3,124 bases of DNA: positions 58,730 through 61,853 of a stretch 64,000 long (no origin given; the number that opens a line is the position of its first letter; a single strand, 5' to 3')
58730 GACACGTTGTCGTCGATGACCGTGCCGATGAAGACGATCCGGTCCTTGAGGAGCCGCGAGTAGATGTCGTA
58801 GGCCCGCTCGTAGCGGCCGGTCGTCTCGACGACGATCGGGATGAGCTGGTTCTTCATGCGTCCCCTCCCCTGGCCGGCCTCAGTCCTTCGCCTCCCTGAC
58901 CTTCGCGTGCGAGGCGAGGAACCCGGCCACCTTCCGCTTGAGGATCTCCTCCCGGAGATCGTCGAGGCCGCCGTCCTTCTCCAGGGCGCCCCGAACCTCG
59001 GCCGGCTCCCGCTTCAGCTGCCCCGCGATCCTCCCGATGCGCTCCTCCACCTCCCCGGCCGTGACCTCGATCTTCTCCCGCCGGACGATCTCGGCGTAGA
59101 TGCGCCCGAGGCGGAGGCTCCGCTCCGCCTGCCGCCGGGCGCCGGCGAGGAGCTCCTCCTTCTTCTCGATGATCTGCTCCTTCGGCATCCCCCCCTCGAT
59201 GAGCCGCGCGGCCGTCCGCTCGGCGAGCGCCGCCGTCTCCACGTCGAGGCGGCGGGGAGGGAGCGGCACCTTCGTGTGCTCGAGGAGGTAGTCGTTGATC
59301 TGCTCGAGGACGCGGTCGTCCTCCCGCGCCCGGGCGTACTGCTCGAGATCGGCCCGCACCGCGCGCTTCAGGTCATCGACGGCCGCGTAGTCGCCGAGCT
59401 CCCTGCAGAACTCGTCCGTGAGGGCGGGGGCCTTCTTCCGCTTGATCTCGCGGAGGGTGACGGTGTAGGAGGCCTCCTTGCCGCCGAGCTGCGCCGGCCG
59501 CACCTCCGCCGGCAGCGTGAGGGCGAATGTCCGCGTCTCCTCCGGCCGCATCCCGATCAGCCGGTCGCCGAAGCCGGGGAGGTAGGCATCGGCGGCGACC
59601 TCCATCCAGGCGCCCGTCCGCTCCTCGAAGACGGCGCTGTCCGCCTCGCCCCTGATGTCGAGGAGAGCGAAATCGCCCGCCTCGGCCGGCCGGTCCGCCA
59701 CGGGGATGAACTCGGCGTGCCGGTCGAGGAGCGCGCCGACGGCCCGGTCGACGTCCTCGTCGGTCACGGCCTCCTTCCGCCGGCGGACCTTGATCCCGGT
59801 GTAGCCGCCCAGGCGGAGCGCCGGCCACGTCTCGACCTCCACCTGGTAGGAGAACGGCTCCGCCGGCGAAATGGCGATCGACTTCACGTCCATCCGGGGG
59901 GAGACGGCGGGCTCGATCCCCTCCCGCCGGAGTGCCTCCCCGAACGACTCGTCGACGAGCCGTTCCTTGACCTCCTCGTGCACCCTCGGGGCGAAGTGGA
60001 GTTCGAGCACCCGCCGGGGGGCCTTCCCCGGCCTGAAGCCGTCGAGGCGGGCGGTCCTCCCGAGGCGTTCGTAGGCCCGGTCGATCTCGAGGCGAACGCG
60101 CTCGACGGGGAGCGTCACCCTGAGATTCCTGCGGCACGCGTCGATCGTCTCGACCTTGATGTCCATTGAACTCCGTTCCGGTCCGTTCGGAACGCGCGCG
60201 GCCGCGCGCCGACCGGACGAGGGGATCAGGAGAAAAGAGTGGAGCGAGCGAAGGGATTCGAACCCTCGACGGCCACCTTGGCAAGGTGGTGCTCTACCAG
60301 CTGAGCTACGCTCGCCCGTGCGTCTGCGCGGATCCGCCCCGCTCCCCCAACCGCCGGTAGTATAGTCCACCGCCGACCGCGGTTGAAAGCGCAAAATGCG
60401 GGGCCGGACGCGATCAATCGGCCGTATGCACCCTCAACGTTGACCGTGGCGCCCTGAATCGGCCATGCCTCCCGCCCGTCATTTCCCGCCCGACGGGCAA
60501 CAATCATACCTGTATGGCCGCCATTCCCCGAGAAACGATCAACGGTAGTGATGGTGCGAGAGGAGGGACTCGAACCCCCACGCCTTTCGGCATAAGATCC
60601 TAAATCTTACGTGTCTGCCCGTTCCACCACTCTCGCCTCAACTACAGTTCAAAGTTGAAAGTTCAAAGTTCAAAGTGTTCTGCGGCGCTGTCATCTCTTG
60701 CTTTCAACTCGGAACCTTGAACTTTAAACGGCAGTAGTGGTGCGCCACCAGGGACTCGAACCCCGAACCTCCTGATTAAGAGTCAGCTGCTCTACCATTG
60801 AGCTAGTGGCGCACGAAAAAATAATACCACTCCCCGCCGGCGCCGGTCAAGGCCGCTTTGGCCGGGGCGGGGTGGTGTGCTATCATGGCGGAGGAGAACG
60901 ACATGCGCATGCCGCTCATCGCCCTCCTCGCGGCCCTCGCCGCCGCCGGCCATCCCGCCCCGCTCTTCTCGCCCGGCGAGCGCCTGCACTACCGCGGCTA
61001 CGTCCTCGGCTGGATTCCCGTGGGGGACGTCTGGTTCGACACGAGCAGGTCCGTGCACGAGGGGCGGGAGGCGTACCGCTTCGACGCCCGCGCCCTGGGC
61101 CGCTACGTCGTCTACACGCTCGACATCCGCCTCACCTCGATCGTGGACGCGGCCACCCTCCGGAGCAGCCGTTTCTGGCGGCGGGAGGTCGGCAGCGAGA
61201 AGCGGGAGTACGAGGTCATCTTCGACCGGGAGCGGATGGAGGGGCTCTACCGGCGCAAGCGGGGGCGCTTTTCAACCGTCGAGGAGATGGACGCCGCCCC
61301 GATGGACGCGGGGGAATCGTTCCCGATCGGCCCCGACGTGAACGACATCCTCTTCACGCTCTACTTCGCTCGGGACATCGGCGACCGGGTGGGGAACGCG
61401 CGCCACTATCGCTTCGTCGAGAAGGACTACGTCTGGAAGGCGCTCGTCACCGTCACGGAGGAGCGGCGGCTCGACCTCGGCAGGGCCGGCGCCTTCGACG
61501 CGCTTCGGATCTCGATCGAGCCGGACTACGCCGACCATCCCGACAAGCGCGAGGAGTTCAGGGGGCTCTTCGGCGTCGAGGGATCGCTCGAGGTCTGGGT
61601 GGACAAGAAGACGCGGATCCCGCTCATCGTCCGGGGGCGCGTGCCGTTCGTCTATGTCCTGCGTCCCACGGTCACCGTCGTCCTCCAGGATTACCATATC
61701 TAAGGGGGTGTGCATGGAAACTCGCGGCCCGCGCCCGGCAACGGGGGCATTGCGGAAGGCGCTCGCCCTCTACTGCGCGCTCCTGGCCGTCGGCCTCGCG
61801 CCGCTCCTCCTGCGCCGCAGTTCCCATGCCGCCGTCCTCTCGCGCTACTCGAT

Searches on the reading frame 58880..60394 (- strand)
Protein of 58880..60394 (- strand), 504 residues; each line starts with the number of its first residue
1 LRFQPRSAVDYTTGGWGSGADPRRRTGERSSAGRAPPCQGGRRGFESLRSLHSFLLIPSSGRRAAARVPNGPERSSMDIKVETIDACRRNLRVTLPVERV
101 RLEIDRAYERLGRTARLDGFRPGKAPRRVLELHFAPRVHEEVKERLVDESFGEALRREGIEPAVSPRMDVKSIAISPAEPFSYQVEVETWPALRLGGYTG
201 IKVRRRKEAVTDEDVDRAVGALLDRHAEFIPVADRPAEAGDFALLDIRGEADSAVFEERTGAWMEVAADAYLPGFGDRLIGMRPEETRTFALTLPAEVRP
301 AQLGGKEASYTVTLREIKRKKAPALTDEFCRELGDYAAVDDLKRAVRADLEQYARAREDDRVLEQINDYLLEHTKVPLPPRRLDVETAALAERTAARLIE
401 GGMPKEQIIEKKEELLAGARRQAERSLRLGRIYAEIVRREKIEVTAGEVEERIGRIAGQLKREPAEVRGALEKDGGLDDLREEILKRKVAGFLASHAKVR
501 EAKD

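Call 48: search_protein_families(library=pfam, proteins=[window:58880-60394:-], max_evalue=0.001)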
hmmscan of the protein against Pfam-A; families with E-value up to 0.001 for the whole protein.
window:58880-60394:- (504 aa): 2 families
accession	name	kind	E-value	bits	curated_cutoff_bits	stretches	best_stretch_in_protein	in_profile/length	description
PF05697.18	Trigger_N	-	5.5e-36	124.4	22.2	1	77-219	1-141/144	Bacterial trigger factor protein (TF)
PF05698.19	Trigger_C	-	4.2e-27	95.6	22.7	1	339-493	2-160/162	Bacterial trigger factor protein (TF) C-terminus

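Call 62: find_homologous_proteins(query=window:58880-60394:-, max_evalue=1e-40)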
Query window:58880-60394:- (504 aa): 74 proteins with E <= 1e-40 among 8000 candidates.
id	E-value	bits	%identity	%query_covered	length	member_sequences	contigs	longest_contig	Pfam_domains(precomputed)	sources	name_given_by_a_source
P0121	2.2e-268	909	100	85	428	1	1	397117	PF05697.19,PF05698.20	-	-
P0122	4.2e-145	503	55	85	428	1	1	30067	PF00254.35,PF05697.19,PF05698.20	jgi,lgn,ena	-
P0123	5.2e-145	502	54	85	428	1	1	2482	PF00254.35,PF05697.19,PF05698.20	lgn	-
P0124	6.2e-144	499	55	85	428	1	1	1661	PF05697.19,PF05698.20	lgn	-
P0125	7.6e-144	499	53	86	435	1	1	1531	PF00254.35,PF05697.19,PF05698.20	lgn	-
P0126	2.9e-139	484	53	85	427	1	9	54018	PF05697.19,PF05698.20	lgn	-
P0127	5.5e-137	476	54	84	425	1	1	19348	PF00254.35,PF05697.19,PF05698.20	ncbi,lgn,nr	ncbi:MAG: trigger factor [Candidatus Aureabacteria bacterium]|nr:trigger factor [Candidatus Auribact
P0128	1.3e-132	462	48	85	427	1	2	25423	PF00254.35,PF05697.19,PF05698.20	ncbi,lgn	-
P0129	8.4e-126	439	50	85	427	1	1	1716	PF05697.19,PF05698.20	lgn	-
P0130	1.3e-122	429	47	85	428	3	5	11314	PF00254.35,PF05697.19,PF05698.20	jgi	jgi:trigger factor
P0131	4.7e-54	203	29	84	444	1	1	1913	PF00254.35,PF05697.19,PF05698.20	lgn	-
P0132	8.8e-54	202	32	84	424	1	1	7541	PF05697.19,PF05698.20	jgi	-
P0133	6.4e-53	199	32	84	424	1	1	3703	PF05697.19,PF05698.20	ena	-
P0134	6.6e-53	199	27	84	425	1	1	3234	PF00254.35,PF05697.19,PF05698.20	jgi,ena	-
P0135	1.1e-52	198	30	82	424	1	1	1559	PF00254.35,PF05697.19,PF05698.20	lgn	-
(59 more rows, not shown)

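Call 63: find_encoding_contigs(protein=P0122, flank=10000, max_places=2)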
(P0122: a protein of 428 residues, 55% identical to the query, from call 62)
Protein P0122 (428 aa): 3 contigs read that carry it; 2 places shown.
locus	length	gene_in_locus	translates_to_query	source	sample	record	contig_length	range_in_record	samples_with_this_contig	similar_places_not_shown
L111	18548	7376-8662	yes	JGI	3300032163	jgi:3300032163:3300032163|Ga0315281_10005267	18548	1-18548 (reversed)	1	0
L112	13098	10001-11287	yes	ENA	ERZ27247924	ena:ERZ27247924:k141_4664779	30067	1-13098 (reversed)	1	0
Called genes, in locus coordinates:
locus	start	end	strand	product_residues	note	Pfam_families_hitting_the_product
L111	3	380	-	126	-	?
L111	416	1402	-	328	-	PF00535:Glycos_transf_2, PF10111:Glyco_tranf_2_2, PF13641:Glyco_tranf_2_3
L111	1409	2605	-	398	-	PF01041:DegT_DnrJ_EryC1, PF00155:Aminotran_1_2 (faint), PF00266:Aminotran_5 (weak), PF01053:Cys_Met_Meta_PP (weak), PF01212:Beta_elim_lyase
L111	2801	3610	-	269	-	PF11306:DUF3108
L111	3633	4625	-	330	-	PF01797:Y1_Tnp, PF08299:Bac_DnaA_C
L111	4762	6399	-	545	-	PF01268:FTHFS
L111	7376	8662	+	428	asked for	PF05697:Trigger_N, PF00254:FKBP_C, PF05698:Trigger_C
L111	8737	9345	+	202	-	PF00574:CLP_protease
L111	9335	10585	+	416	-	PF06689:zf-C4_ClpX, PF00004:AAA, PF07724:AAA_2, PF07728:AAA_5 (weak), PF10431:ClpB_D2-small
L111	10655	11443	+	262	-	PF01255:Prenyltransf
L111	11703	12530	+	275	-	PF01148:CTP_transf_1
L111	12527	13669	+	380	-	PF02670:DXP_reductoisom, PF08436:DXP_redisom_C, PF13288:DXPR_C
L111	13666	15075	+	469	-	PF02163:Peptidase_M50, PF13180:PDZ_2 (faint), PF00595:PDZ (weak), PF17820:PDZ_6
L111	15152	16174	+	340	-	PF04551:GcpE, PF26540:GcpE_C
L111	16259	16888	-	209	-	PF13508:Acetyltransf_7, PF00583:Acetyltransf_1, PF13673:Acetyltransf_10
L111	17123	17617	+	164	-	PF02580:Tyr_Deacylase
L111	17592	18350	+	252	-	PF01975:SurE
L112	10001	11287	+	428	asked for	PF05697:Trigger_N, PF00254:FKBP_C, PF05698:Trigger_C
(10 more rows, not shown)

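Call 64: find_encoding_contigs(protein=P0126, flank=10000, max_places=2)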
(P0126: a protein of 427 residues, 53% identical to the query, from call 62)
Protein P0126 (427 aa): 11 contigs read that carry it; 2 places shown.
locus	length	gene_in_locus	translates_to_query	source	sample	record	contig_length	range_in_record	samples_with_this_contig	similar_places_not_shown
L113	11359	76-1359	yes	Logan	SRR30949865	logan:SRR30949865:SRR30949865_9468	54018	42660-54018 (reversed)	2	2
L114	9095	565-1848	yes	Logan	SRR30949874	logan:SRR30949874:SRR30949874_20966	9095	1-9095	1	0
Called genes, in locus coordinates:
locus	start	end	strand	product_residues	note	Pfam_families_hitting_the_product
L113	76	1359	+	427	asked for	PF05697:Trigger_N, PF05698:Trigger_C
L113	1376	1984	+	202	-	PF00574:CLP_protease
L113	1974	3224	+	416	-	PF06689:zf-C4_ClpX, PF00493:MCM (weak), PF01078:Mg_chelatase (faint), PF05496:RuvB_N (faint), PF00004:AAA, PF07724:AAA_2, PF07728:AAA_5 (weak), PF10431:ClpB_D2-small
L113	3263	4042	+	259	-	PF01255:Prenyltransf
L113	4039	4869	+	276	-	PF01148:CTP_transf_1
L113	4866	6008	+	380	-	PF02670:DXP_reductoisom, PF08436:DXP_redisom_C, PF13288:DXPR_C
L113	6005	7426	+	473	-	PF02163:Peptidase_M50, PF13180:PDZ_2 (weak), PF00595:PDZ (weak), PF14685:PDZ_Tricorn (faint), PF17820:PDZ_6, PF21558:Pept_S41_N_bact (faint), PF13180:PDZ_2 (weak), PF17820:PDZ_6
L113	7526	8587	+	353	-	PF04551:GcpE, PF26540:GcpE_C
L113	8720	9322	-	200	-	PF00583:Acetyltransf_1, PF13508:Acetyltransf_7, PF13673:Acetyltransf_10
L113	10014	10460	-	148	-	PF19502:DUF6036 (faint)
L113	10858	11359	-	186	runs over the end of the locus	-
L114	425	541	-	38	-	-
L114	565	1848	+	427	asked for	PF05697:Trigger_N, PF05698:Trigger_C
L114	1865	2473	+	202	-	PF00574:CLP_protease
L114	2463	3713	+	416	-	PF06689:zf-C4_ClpX, PF00493:MCM (weak), PF01078:Mg_chelatase (faint), PF05496:RuvB_N (faint), PF00004:AAA, PF07724:AAA_2, PF07728:AAA_5 (weak), PF10431:ClpB_D2-small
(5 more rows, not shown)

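Call 65: find_encoding_contigs(protein=P0127, flank=10000, max_places=2)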
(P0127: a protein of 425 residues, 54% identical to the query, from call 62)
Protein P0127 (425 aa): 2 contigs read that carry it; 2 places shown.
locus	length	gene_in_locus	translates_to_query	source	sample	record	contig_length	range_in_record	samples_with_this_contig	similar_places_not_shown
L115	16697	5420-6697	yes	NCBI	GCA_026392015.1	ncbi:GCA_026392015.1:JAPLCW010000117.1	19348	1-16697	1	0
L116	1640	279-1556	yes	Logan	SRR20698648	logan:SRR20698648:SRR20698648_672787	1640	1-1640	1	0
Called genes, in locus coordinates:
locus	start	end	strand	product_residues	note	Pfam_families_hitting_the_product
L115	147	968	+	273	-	-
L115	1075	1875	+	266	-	-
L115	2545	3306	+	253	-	-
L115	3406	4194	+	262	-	-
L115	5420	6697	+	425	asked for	PF05697:Trigger_N, PF00254:FKBP_C (weak), PF05698:Trigger_C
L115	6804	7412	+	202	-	PF00574:CLP_protease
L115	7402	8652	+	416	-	PF06689:zf-C4_ClpX, PF00493:MCM (weak), PF01078:Mg_chelatase (faint), PF05496:RuvB_N (weak), PF00004:AAA, PF07724:AAA_2, PF07728:AAA_5 (weak), PF10431:ClpB_D2-small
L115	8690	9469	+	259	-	PF01255:Prenyltransf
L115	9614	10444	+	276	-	PF01148:CTP_transf_1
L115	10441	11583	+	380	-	PF02670:DXP_reductoisom, PF08436:DXP_redisom_C, PF13288:DXPR_C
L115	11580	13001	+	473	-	PF02163:Peptidase_M50, PF00595:PDZ (weak), PF13180:PDZ_2 (weak), PF04495:GRASP55_65 (faint), PF14685:PDZ_Tricorn (faint), PF17820:PDZ_6, PF13180:PDZ_2 (weak), PF17820:PDZ_6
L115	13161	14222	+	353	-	PF04551:GcpE, PF26540:GcpE_C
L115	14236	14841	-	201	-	PF00583:Acetyltransf_1, PF13508:Acetyltransf_7, PF13673:Acetyltransf_10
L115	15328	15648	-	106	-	PF07883:Cupin_2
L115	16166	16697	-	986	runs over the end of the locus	PF00963:Cohesin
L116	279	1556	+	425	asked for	PF05697:Trigger_N, PF00254:FKBP_C (weak), PF05698:Trigger_C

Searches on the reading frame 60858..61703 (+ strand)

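Call 48: search_protein_families(library=pfam, proteins=[window:60858-61703:+], max_evalue=0.001)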
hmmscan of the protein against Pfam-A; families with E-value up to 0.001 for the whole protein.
window:60858-61703:+ (281 aa): 1 family
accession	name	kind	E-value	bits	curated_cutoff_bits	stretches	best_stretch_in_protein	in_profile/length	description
PF11306.15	DUF3108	-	5.3e-16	59.5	26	1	45-264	2-201/209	Protein of unknown function (DUF3108)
